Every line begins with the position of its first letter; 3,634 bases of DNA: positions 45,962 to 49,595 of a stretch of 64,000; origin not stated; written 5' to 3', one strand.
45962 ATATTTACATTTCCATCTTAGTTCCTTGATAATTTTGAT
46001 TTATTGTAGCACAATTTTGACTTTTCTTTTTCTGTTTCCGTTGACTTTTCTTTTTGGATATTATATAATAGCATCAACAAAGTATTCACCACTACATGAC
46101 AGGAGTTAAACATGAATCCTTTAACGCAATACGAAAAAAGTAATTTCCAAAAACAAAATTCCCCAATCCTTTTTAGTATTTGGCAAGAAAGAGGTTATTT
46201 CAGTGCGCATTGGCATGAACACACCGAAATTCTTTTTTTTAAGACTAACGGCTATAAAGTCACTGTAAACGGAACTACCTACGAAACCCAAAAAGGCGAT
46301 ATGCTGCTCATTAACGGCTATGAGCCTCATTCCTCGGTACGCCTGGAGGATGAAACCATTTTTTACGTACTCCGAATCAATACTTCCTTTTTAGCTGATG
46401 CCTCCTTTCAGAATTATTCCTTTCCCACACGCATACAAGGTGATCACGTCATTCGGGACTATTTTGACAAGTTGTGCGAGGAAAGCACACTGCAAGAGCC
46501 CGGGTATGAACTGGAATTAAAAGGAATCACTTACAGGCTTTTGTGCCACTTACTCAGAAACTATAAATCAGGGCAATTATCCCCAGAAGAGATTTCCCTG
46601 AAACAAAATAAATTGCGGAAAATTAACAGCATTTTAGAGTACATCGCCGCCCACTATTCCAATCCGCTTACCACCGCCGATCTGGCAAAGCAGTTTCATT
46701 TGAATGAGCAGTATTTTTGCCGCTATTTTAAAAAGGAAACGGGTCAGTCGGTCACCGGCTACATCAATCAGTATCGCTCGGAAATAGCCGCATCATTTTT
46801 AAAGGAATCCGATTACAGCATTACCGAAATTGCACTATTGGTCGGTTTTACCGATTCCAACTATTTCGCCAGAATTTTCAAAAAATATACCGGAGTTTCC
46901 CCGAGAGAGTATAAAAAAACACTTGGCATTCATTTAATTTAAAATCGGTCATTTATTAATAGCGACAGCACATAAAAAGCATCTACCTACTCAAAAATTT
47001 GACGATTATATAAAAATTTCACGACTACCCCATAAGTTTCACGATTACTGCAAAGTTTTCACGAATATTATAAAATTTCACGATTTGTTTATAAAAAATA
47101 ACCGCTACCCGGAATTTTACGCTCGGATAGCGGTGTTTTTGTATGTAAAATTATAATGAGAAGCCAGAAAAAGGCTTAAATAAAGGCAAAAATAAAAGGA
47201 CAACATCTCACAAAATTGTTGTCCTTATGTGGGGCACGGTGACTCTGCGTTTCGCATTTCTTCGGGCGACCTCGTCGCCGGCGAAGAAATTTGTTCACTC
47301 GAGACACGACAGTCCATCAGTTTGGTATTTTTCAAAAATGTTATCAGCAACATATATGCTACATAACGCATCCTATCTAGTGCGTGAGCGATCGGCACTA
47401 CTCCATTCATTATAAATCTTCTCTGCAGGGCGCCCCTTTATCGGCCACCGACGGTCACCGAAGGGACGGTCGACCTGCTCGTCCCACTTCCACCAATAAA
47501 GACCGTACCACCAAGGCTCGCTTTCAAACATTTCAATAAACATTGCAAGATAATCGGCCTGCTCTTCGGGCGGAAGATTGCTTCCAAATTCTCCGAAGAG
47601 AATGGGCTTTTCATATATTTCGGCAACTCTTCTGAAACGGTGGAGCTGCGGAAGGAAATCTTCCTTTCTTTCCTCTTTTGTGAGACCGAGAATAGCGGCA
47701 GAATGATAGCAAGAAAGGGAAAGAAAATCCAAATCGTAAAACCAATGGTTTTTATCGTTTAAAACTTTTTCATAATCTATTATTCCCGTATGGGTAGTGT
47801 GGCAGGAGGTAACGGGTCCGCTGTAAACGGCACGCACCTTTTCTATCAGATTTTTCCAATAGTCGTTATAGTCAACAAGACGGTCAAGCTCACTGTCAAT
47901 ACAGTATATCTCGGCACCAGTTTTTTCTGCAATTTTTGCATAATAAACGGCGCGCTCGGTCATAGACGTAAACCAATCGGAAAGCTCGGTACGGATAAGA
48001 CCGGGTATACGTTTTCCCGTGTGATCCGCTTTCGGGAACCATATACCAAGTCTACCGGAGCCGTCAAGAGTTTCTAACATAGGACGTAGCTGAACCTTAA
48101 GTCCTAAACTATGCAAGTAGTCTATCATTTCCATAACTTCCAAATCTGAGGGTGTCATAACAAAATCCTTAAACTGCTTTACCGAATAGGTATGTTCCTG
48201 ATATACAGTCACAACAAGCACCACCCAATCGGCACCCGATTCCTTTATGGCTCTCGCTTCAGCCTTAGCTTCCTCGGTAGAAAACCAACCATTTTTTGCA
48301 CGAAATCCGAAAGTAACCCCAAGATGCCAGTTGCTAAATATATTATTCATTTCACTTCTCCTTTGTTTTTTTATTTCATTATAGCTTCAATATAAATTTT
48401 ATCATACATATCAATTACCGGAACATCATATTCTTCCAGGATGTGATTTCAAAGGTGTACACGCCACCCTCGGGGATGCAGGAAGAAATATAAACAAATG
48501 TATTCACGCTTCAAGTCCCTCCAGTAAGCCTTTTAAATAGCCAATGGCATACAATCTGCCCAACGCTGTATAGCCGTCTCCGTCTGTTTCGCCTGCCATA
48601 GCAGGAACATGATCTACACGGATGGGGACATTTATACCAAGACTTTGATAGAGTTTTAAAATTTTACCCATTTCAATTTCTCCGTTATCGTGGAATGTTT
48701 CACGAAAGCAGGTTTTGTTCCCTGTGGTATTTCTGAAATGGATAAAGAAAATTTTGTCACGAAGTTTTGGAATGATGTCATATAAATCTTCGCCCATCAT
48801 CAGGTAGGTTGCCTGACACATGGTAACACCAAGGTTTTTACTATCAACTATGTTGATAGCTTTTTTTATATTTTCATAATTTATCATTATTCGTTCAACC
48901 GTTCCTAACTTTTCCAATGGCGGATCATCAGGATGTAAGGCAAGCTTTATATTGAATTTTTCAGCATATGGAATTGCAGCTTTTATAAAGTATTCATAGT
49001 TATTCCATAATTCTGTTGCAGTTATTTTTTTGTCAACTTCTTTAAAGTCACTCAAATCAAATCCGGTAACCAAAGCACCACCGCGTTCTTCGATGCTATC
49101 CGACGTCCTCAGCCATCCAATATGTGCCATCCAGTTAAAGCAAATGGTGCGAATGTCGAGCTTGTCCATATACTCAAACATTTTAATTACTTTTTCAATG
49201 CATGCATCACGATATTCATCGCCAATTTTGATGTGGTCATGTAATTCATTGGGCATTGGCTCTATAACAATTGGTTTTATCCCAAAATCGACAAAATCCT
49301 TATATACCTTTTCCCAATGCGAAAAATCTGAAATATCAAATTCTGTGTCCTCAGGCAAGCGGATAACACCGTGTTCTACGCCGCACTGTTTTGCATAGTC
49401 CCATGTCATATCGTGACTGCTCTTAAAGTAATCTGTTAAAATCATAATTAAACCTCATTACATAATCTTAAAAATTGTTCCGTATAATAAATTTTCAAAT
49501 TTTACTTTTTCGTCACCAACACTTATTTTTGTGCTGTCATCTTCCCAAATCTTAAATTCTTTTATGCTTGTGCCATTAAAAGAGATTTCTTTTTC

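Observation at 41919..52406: A ~190-240-bp composite repeat occurs three times in the same orientation, always between a regulator gene 3' end and a convergent enzyme operon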

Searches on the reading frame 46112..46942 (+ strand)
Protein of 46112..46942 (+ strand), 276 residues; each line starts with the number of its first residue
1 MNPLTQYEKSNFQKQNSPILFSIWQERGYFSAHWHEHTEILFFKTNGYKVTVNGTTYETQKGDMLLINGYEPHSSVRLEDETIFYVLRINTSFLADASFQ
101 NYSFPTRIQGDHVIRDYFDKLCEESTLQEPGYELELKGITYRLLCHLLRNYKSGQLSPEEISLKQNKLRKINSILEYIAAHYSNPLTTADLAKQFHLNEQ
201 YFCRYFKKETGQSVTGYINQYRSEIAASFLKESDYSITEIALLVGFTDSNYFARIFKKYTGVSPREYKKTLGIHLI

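Call 9: search_protein_families(library=pfam, proteins=[window:46112-46942:+])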
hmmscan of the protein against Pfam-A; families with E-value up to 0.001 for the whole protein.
window:46112-46942:+ (276 aa): 4 families
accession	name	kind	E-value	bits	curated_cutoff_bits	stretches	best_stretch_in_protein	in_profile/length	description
PF12833.13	HTH_18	-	1.6e-22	80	33.6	1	191-269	1-79/80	Helix-turn-helix domain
PF00165.29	HTH_AraC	-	5.2e-21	74.7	26.6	2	233-267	7-40/42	Bacterial regulatory helix-turn-helix proteins, AraC family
PF02311.25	AraC_binding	-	5.9e-07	29.7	21.1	1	29-144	15-135/135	AraC-like ligand binding domain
PF07883.17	Cupin_2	-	9e-05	22.6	27.2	1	27-81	8-62/70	Cupin domain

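Call 12: find_encoding_contigs(protein=window:46112-46942:+, flank=10000, max_places=6)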
Protein window:46112-46942:+ (276 aa): 8 contigs read that carry it; 3 places shown.
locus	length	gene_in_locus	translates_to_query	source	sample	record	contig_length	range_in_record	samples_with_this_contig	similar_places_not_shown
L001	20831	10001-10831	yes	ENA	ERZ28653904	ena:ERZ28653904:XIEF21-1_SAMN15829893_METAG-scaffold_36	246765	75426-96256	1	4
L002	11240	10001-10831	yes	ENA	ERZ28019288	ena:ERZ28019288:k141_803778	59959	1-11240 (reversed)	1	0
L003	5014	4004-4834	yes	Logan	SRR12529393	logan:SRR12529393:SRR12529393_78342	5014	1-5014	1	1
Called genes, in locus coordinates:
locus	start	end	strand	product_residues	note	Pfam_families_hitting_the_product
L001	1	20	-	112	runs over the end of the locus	-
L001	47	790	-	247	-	PF00165:HTH_AraC (weak), PF12833:HTH_18, PF00165:HTH_AraC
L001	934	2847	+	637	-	PF16126:DUF4838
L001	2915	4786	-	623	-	PF02836:Glyco_hydro_2_C (weak)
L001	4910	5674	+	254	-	PF02311:AraC_binding (weak), PF07883:Cupin_2 (weak), PF00165:HTH_AraC, PF12833:HTH_18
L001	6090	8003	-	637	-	PF16126:DUF4838 (weak)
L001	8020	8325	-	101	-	-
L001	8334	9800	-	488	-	-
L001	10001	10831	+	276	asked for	PF02311:AraC_binding (weak), PF00165:HTH_AraC (weak), PF12833:HTH_18, PF00165:HTH_AraC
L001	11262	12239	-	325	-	PF22612:GH113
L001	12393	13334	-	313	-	PF03786:UxuA, PF01261:AP_endonuc_2, PF03786:UxuA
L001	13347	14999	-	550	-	-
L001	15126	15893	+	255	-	PF09339:HTH_IclR (weak), PF01614:IclR_C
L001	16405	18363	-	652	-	PF00295:Glyco_hydro_28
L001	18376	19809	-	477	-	-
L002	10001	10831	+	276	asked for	PF02311:AraC_binding (weak), PF00165:HTH_AraC (weak), PF12833:HTH_18, PF00165:HTH_AraC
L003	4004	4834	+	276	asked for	PF02311:AraC_binding (weak), PF00165:HTH_AraC (weak), PF12833:HTH_18, PF00165:HTH_AraC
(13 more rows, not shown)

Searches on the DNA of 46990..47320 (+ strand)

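Call 62: search_dna_similar(query=window:46990-47320:+, collection=plasmids, mode=distant, max_evalue=0.01)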
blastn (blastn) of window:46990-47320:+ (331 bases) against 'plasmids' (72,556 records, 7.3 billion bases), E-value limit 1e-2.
No match.

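Call 63: search_dna_similar(query=window:46990-47320:+, collection=phages, mode=distant, max_evalue=0.01)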
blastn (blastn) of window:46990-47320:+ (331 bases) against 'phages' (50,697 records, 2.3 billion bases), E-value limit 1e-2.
No match.
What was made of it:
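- Closest known: Iterons of plasmid/phage origins and partition centromeres. Different: No similarity to any plasmid or phage record (calls 62, 63).
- Tried and rejected: Plasmid and phage blastn: no match (calls 62, 63).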

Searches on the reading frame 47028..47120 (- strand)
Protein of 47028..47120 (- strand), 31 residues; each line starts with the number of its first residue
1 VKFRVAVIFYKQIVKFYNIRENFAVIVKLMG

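Call 59: list_cluster_members(proteins=[window:47028-47120:-, P0002, L152:9846-9956:+, P0001])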
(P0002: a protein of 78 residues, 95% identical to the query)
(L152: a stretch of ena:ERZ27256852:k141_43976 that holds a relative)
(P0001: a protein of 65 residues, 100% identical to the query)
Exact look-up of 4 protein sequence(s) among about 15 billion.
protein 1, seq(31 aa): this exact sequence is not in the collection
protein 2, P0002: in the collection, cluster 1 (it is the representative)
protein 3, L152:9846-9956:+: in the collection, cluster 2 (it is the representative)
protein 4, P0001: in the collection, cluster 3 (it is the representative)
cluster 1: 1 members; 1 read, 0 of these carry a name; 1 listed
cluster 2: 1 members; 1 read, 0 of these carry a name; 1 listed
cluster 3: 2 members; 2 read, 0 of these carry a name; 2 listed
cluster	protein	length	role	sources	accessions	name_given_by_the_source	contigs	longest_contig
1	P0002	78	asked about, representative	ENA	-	-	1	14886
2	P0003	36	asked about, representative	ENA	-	-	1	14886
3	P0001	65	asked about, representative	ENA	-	-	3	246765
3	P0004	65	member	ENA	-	-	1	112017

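Call 60: find_encoding_contigs(protein=P0004, flank=10000, max_places=4)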
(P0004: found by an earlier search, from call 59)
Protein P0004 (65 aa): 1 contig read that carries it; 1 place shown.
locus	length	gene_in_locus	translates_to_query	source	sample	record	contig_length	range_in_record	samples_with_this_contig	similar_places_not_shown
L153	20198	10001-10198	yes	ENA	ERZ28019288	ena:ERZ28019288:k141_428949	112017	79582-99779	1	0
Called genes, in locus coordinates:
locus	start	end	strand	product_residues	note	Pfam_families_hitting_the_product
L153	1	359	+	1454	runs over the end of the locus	-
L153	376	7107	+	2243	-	PF00082:Peptidase_S8, PF13415:Beta-prop_FBX42, PF13854:Kelch_HCF, PF13964:Beta-prop_Calicin, PF24681:Kelch_KLHDC2_KLHL20_DRC7, PF24981:Beta-prop_ATRN-LZTR1, PF24996:NANM, PF25210:Kelch_FKB95, +11 more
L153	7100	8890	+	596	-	PF00395:SLH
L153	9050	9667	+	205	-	PF08281:Sigma70_r4_2 (weak)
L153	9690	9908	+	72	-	-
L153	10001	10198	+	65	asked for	-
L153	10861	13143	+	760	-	-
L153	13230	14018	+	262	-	PF20434:BD-FAE, PF07859:Abhydrolase_3, PF00326:Peptidase_S9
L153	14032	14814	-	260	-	PF02311:AraC_binding, PF07883:Cupin_2 (weak), PF00165:HTH_AraC, PF12833:HTH_18, PF00165:HTH_AraC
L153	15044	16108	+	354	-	PF24316:Tli3 (faint), PF13088:BNR_2, PF02012:BNR (faint), PF15902:Sortilin-Vps10 (weak)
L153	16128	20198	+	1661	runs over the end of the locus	-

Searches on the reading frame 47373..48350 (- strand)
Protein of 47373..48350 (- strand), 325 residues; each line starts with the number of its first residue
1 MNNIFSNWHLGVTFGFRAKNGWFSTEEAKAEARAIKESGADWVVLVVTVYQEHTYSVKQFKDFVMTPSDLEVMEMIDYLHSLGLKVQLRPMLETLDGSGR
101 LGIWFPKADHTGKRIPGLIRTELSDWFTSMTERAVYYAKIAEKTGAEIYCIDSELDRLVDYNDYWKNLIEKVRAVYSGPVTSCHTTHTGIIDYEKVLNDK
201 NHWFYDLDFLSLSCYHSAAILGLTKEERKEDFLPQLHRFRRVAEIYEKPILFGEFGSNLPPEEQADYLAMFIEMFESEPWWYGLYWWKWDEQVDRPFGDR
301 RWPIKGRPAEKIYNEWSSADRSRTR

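Call 9: search_protein_families(library=pfam, proteins=[window:47373-48350:-])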
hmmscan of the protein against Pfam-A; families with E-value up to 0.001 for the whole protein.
window:47373-48350:- (325 aa): 1 family
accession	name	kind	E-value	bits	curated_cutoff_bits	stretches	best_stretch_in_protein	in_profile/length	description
PF22612.2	GH113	-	6.6e-58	196.8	27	1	12-257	1-219/289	Glycoside Hydrolase Family 113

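Call 27: find_related_loci(query=window:47373-48350:-, collection=genome_contigs, flank=10000)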
Query window:47373-48350:- (325 aa) in genome_contigs; peptide patterns used: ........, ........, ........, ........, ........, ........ (x = any residue, [..] = any of these).
101 stretches matched a pattern; 67 encode a relative of the query (tblastn E <= 1e-3); 66 distinct loci.
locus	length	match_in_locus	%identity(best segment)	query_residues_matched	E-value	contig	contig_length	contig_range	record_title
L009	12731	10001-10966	72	1-323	3e-161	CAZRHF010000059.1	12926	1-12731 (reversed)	MAG TPA_asm: uncultured Eubacteriales bacterium isolate SRP315200_co1_92 genome assembly, contig: NODE_10279_length_1292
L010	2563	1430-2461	54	1-323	7e-125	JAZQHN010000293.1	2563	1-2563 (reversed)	MAG: Clostridia bacterium isolate T1900044627_TS20190093.MAGScoT_cleanbin_000049 SGB_961_k141_2017559, whole genome shot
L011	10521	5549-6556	53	9-323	1e-108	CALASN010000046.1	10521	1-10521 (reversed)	MAG TPA_asm: uncultured Firmicutes bacterium isolate SRR1562009_bin.32_CONCOCT_v1.1_MAG genome assembly, contig: ERZ7240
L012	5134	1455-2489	49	2-324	4e-106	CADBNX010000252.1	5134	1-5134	MAG: uncultured Clostridiales bacterium isolate RUG14140 genome assembly, contig: RUG14140_asm_252, whole genome shotgun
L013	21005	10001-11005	48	9-321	1e-102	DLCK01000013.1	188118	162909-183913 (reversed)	MAG TPA_asm: Phycisphaerales bacterium UBA7800 UBA7800_contig_2231, whole genome shotgun sequence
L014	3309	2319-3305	48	9-316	9e-99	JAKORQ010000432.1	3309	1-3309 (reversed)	MAG: Planctomycetota bacterium isolate all_maxbin.373_sub k201_1400591, whole genome shotgun sequence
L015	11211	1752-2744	47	9-316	3e-97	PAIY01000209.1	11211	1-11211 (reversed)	MAG: Phycisphaeraceae bacterium isolate NAT22 MHASMcontig_967382, whole genome shotgun sequence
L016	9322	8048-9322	46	9-316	1e-95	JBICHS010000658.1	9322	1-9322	MAG: Phycisphaeraceae bacterium JB051 k141_63116, whole genome shotgun sequence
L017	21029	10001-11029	46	5-322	3e-94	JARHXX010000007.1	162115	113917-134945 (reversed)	Kiritimatiellaeota bacterium B1221 scaffold_7_length=162116, whole genome shotgun sequence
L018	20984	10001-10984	47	5-311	3e-94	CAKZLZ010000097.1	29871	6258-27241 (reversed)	MAG TPA_asm: uncultured Verrucomicrobia bacterium isolate ERR2094169_bin.138_CONCOCT_v1.1_MAG genome assembly, contig: E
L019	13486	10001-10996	47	5-315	2e-93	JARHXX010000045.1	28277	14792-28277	Kiritimatiellaeota bacterium B1221 scaffold_45_length=28278, whole genome shotgun sequence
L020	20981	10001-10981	47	5-310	4e-93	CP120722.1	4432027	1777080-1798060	Kiritimatiellota bacterium B12222 chromosome, complete genome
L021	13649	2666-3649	47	9-316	3e-91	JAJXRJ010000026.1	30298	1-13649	MAG: Oscillospiraceae bacterium isolate C9_6.fa NODE_600_length_30298_cov_9.127302, whole genome shotgun sequence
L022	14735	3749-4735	47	9-316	8e-93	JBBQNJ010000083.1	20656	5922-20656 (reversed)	MAG: Tepidisphaerales bacterium isolate Co_metawrap_292 Cmw_292_k141_26963578_length_20656_cov_13.9975, whole genome sho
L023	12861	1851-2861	46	11-325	4e-89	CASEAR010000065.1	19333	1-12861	uncultured Verrucomicrobiota bacterium isolate CO.A104.metabat-bins.159 genome assembly, contig: CO.A104.metabat-bins.15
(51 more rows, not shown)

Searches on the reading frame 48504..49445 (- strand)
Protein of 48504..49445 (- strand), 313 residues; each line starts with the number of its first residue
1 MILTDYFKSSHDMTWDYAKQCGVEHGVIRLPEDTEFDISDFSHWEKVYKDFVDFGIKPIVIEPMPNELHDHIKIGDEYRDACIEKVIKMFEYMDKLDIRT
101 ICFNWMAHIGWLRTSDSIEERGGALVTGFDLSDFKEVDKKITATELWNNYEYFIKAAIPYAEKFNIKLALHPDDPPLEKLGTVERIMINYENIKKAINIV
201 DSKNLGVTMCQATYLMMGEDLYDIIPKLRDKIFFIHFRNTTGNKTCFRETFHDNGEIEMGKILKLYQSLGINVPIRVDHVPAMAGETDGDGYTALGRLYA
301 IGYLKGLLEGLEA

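Call 9: search_protein_families(library=pfam, proteins=[window:48504-49445:-])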
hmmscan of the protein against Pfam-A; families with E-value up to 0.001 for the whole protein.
window:48504-49445:- (313 aa): 2 families
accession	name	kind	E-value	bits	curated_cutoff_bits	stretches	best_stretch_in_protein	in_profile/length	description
PF03786.19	UxuA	-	5.9e-62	209.9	23.7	2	139-312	173-351/352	D-mannonate dehydratase (UxuA)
PF01261.30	AP_endonuc_2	-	2.5e-08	34.3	31.1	1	36-263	23-213/249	Xylose isomerase-like TIM barrel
